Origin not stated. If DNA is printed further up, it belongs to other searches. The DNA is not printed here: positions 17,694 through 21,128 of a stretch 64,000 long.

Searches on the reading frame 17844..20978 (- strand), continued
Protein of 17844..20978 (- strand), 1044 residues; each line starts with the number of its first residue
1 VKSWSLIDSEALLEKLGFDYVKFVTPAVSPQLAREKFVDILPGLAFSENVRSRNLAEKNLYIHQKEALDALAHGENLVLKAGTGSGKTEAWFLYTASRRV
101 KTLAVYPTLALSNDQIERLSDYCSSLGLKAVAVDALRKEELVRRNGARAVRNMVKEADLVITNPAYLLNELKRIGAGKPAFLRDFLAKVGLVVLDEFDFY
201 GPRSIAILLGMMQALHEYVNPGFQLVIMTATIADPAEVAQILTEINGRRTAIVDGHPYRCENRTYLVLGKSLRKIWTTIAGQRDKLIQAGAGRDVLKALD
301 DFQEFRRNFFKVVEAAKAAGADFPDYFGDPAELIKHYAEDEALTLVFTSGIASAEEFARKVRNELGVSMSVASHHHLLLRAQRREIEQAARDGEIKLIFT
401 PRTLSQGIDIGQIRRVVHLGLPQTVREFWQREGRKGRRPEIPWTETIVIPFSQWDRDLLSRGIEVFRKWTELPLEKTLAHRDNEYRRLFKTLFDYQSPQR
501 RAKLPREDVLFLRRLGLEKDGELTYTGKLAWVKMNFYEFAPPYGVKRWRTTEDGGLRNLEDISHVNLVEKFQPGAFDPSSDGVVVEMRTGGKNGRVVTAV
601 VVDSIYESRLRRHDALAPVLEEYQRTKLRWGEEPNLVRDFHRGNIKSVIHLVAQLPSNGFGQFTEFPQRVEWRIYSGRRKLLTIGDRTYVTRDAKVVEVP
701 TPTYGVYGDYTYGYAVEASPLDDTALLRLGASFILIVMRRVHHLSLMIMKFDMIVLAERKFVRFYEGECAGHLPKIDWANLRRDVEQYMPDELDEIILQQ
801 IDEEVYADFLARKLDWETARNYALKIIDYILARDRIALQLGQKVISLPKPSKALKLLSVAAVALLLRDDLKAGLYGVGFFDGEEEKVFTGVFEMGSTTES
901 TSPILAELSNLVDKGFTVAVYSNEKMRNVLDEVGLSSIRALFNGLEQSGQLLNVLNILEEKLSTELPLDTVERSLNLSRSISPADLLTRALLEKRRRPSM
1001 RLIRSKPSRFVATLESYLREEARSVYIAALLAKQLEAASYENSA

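Call 9: find_related_loci(query=A1, collection=genome_contigs, flank=8000)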
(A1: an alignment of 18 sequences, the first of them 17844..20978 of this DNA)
Query A1 (1044 aa) in genome_contigs; peptide patterns used: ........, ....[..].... (x = any residue, [..] = any of these).
328 stretches matched a pattern; 289 encode a relative of the query (tblastn E <= 1e-3); the best 80 are kept; 80 distinct loci.
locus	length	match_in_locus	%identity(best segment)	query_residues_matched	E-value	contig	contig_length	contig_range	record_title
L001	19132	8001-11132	85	1-1044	0e+0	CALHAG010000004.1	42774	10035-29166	MAG: Candidatus Caldarchaeum subterraneum isolate H1_Bin_METABAT__153_1_1 genome assembly, contig: c_000000403693, whole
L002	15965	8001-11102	67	6-1039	0e+0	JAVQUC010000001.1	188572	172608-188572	MAG: Candidatus Caldarchaeum sp. isolate SKYBB_hs_bin7 NODE_100_length_188572_cov_310.572352, whole genome shotgun seque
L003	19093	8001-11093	67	5-1035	0e+0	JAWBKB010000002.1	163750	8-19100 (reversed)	MAG: Candidatus Caldarchaeum sp. isolate GXS_201803_bins_40 GXS_201803_bins_40_scaffold_2, whole genome shotgun sequence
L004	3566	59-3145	61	6-1035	0e+0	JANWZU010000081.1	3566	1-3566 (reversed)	MAG: Candidatus Caldarchaeum sp. isolate SKYG59 k141_487367, whole genome shotgun sequence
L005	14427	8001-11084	60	6-1033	0e+0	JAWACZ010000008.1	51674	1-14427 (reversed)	MAG: Candidatus Caldarchaeum sp. isolate QQ_201709_bins_146 QQ_201709_bins_146_scaffold_8, whole genome shotgun sequence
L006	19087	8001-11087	59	6-1035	0e+0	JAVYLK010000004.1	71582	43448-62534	MAG: Candidatus Caldarchaeum sp. isolate BF3_201808_bins_33 BF3_201808_bins_33_scaffold_4, whole genome shotgun sequence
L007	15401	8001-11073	60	6-1033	0e+0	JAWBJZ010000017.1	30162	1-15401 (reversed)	MAG: Candidatus Caldarchaeum sp. isolate GXS_201709_bins_78 GXS_201709_bins_78_scaffold_17, whole genome shotgun sequenc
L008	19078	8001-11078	60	6-1032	0e+0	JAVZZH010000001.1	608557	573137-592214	MAG: Candidatus Caldarchaeum sp. isolate JZ-3_201907_bins_57 JZ-3_201907_bins_57_scaffold_1, whole genome shotgun sequen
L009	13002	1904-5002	51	1-1035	0e+0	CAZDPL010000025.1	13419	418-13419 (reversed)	MAG TPA_asm: uncultured Nitrososphaeria archaeon isolate binchicken_co184_688 genome assembly, contig: NODE_8600_length_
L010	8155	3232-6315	51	7-1034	0e+0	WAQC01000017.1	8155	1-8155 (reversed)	MAG: Candidatus Pelearchaeum sp. isolate S146_89_esom k151_165379, whole genome shotgun sequence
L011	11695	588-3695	49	1-1038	0e+0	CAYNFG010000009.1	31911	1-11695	MAG TPA_asm: uncultured Nitrososphaeria archaeon isolate SRP141559_co1_273 genome assembly, contig: NODE_535_length_3191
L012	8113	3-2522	60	195-1035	0e+0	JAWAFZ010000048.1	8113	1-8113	MAG: Candidatus Caldarchaeum sp. isolate QQ_201912_bins_79 QQ_201912_bins_79_scaffold_48, whole genome shotgun sequence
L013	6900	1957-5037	50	5-1031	0e+0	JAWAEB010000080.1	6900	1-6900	MAG: Nitrososphaerota archaeon isolate QQ_201901_bins_112 QQ_201901_bins_112_scaffold_80, whole genome shotgun sequence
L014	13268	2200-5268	50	12-1035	0e+0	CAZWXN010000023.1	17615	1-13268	MAG TPA_asm: uncultured Nitrososphaeria archaeon isolate SRP104967_co1_10 genome assembly, contig: NODE_1069_length_1761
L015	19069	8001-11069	50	12-1035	0e+0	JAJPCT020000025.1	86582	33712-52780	MAG: Candidatus Wolframiiraptor gerlachensis isolate A8 NODE_76_length_86582_cov_4_252027, whole genome shotgun sequence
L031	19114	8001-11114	43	7-1043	0e+0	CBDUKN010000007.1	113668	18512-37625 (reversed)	MAG TPA_asm: uncultured Thermoprotei archaeon isolate SRR6823441_binner12_Refined_102 genome assembly, contig: ERZ174223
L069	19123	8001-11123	43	6-1044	0e+0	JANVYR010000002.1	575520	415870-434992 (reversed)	MAG: Candidatus Calditenuis fumarioli isolate 146_bin.25 NODE_5_length_575520_cov_24.587335, whole genome shotgun sequen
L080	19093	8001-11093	40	7-1043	0e+0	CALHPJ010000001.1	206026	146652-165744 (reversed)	MAG: uncultured Thermofilaceae archaeon isolate S1_Bin_Bin_224_sub_1 genome assembly, contig: c_000001391195, whole geno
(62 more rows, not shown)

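Call 16: search_solved_structures(query=A1, max_evalue=0.001)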
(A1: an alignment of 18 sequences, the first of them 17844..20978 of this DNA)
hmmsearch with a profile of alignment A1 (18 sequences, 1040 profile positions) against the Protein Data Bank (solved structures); distinct sequences matched with E-value up to 0.001: 135 (the best 60 are shown).
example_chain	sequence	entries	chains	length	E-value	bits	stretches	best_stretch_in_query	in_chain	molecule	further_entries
6znp_A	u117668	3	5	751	1.4e-27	99.2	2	55-240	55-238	Uncharacterized ATP-dependent helicase YprA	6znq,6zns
9b15_A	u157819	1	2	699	8.2e-15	56.9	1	324-454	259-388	ATP-dependent DNA helicase Hel308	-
2z0m_A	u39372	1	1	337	1.1e-14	56.4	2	47-171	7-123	337aa long hypothetical ATP-dependent RNA helicase deaD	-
9tu7_Y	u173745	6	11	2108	4.8e-14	54.3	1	31-252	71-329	DEAD/DEAH box helicase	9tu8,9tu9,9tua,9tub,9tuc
5v9x_A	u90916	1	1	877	1.1e-13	53.2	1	369-450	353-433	ATP-dependent DNA helicase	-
7lhl_A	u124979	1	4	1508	6.8e-13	50.5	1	369-450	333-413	ATP-dependent DNA helicase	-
2p6r_A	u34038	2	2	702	2.3e-12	48.8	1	324-454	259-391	afUHEL308 HELICASE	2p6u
3eaq_A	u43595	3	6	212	2.9e-11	45.1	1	334-461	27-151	Heat resistant RNA dependent ATPase | Hera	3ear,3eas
4kbf_A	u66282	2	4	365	3.1e-11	45.1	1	334-458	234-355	Heat resistant RNA dependent ATPase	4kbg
3i32_A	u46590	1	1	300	2.2e-10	42.2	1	334-461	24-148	Heat resistant RNA dependent ATPase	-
4bru_A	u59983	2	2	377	2.8e-10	41.9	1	341-437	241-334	ATP-DEPENDENT RNA HELICASE DHH1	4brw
4tmu_A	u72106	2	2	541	2.9e-10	41.8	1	325-434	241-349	RecQ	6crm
1s2m_A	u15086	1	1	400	3.4e-10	41.6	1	341-437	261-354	Putative ATP-dependent RNA helicase DHH1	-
1oyw_A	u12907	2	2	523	7.6e-10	40.5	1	325-434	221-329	ATP-dependent DNA helicase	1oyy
2zj2_A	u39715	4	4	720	8.1e-10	40.4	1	364-455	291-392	Putative ski2-type helicase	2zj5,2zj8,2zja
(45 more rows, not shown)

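Call 26: predict_structure(alignment_id=A1)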
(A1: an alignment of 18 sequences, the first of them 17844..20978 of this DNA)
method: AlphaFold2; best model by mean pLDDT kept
length: 1044 residues; sequences in the alignment: 18
mean_pLDDT: 87.2   pTM: 0.84
mean pLDDT of the five models: 87.2, 86.7, 84.7, 84.4, 83.7
residues with pLDDT >= 90: 496; 70-90: 509; 50-70: 20; < 50: 19
segments of 3 or more residues with pLDDT < 50: 1-4, 405-407, 538-542, 1040-1044
pLDDT, mean of each block of 10 residues (from residue 1): 68 93 90 94 91 90 96 96 85 95 85 79 94 86 91 94 91 90 95 89 89 94 94 91 95 90 93 94 93 92 92 91 87 91 86 85 84 80 81 89 59 88 82 76 90 82 89 86 91 90 90 92 88 66 72 82 81 86 85 68 88 89 94 88 85 87 89 89 85 89 83 91 93 95 88 88 87 88 93 89 87 90 94 80 79 90 89 93 90 86 88 91 92 89 89 89 77 78 84 85 86 92 92 75 40
secondary structure, 60 per line:
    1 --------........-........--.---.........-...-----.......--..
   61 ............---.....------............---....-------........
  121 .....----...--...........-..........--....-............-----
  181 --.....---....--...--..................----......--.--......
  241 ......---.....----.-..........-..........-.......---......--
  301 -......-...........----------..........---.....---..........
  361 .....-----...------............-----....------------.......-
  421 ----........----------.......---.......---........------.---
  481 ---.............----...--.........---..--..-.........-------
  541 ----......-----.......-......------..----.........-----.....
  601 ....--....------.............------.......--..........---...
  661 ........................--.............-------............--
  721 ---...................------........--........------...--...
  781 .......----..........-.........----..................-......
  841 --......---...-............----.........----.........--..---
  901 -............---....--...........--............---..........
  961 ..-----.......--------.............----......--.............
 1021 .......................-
elements in order (helices of 4 or more, strands of 3 or more residues): H9-16 E18-25 E32-36 H37-40 H50-56 E59-61 H62-72 E76-80 H87-98 E102-105 H113-125 E130-132 H135-145 H147-156 E159-162 H164-175 H183-187 E191-194 H202-219 E224-229 H235-246 E250-254 E261-270 H272-281 H283-289 H293-298 H302-307 H309-319 H330-339 E343-347 H351-365 E371-373 H380-391 E397-400 E413-419 H425-432 E443-449 H453-459 H463-470 H484-496 H506-514 H525-533 E545-550 E556-562 H564-569 E582-590 E596-604 H607-610 H617-629 H636-642 E645-654 E658-684 E687-699 E707-718 H724-742 E749-756 E759-766 H778-787 H792-801 H803-811 H816-833 E835-840 E843-848 E856-867 E872-880 E885-893 H902-913 E917-920 H923-933 H936-947 E951-953 H954-962 H968-974 H983-995 H1000-1005 H1008-1043

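Call 29: fold_search(model_id=the predicted structure, library=pdb)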
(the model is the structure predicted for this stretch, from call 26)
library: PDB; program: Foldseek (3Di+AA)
matches with E <= 10: 1722; with E <= 0.001: 784
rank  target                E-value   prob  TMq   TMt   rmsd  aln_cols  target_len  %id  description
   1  6znp_A                1.5e-30  1.00  0.47  0.62   8.5       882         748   16  Crystal Structure of DUF1998 helicase MrfA bound to DNA (released 2020-11-25)
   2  6znp_B                7.4e-30  1.00  0.45  0.63   8.3       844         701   16  Crystal Structure of DUF1998 helicase MrfA bound to DNA (released 2020-11-25)
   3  6znq_B                2.8e-28  1.00  0.47  0.65   8.0       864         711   15  Crystal Structure of DUF1998 helicase MrfA bound to DNA and AMPPNP (released 2020-11-25)
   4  6zns                  3.2e-19  1.00  0.40  0.60  10.6       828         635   15  Crystal Structure of DUF1998 helicase MrfA (released 2020-11-25)
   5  5v9x_A                1.5e-16  1.00  0.32  0.42  18.4       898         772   14  Structure of Mycobacterium smegmatis helicase Lhr bound to ssDNA and AMP-PNP (released 2017-12-06)
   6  9b15_A                1.1e-15  1.00  0.31  0.45   7.7       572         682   18  Superfamily 2 helicase Hel308 containing the beta-hairpin from DNA pol theta helicase-like domain (released 2025-03-19)
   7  9b15_B                1.3e-15  1.00  0.32  0.47   7.7       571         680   18  Superfamily 2 helicase Hel308 containing the beta-hairpin from DNA pol theta helicase-like domain (released 2025-03-19)
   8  6s9i_B                1.3e-15  1.00  0.31  0.20  22.4       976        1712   13  Human Brr2 Helicase Region D534C/N1866C in complex with C-tail deleted Jab1 (released 2020-01-22)
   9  2va8_A                1.8e-15  1.00  0.31  0.44   8.9       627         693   18  DNA Repair Helicase Hel308 (released 2008-01-15)
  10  5lqw_C                3.9e-15  1.00  0.32  0.20  24.0      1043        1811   12  yeast activated spliceosome (released 2016-10-05)
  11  5gm6_B                8.4e-15  1.00  0.32  0.20  21.1       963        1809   13  Cryo-EM structure of the activated spliceosome (Bact complex) at 3.5 angstrom resolution (released 2016-09-21)
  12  2p6u                  8.8e-15  1.00  0.30  0.44   8.1       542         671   18  Apo structure of the Hel308 superfamily 2 helicase (released 2007-06-12)
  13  5urm_A                1.4e-14  1.00  0.30  0.20  12.6       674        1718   14  Crystal structure of human BRR2 in complex with T-1206548 (released 2017-07-19)
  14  8bcb_B                1.5e-14  1.00  0.31  0.20  22.3       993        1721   12  Human Brr2 Helicase Region in complex with C-tail deleted Jab1 and compound 34 (released 2023-03-08)
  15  2va8_B                2.1e-14  1.00  0.29  0.42  11.0       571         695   19  DNA Repair Helicase Hel308 (released 2008-01-15)
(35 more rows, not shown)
